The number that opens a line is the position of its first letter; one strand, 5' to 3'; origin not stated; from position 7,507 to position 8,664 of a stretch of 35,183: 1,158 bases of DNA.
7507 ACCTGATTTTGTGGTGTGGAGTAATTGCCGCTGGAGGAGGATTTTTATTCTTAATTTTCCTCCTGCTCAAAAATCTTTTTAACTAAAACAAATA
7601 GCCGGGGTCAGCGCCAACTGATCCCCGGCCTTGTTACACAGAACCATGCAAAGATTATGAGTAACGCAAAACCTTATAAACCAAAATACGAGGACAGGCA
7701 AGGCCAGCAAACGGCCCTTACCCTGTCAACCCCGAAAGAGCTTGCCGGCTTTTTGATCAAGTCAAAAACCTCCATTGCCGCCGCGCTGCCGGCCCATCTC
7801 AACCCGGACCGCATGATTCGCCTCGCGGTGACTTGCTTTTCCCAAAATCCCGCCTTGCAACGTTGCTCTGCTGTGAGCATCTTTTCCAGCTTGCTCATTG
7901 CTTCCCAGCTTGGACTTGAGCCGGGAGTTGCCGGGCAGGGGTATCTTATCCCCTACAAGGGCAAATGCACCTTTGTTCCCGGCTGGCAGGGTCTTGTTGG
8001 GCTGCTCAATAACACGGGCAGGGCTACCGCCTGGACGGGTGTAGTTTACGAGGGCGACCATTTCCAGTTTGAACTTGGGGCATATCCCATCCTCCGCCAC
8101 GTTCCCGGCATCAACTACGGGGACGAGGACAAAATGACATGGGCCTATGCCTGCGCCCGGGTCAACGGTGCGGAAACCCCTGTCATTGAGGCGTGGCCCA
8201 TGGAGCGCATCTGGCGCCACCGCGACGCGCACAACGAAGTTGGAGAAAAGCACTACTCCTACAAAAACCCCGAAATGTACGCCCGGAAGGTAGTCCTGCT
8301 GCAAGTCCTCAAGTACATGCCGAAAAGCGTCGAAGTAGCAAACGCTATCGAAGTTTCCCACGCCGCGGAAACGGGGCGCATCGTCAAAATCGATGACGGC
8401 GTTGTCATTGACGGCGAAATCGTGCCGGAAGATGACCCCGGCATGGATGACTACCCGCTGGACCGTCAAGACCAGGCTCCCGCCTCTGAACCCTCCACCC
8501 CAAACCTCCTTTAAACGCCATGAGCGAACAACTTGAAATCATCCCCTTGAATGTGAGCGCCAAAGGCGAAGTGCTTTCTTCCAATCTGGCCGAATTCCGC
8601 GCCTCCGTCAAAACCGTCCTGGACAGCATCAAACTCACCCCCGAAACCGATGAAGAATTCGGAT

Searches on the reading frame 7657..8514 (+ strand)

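Call 47: search_protein_families(library=phrogs, proteins=[window:7657-8514:+], max_evalue=0.001)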
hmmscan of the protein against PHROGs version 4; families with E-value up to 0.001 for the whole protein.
window:7657-8514:+ (285 aa): 3 families
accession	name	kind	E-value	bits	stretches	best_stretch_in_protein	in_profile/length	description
phrog_148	-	DNA, RNA and nucleotide metabolism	2.6e-50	173.1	1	21-259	21-265/387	RecT-like ssDNA annealing protein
phrog_34786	-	unknown function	1.3e-19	71.5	1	37-105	39-108/116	-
phrog_19737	-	unknown function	2e-06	29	1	59-122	42-106/108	-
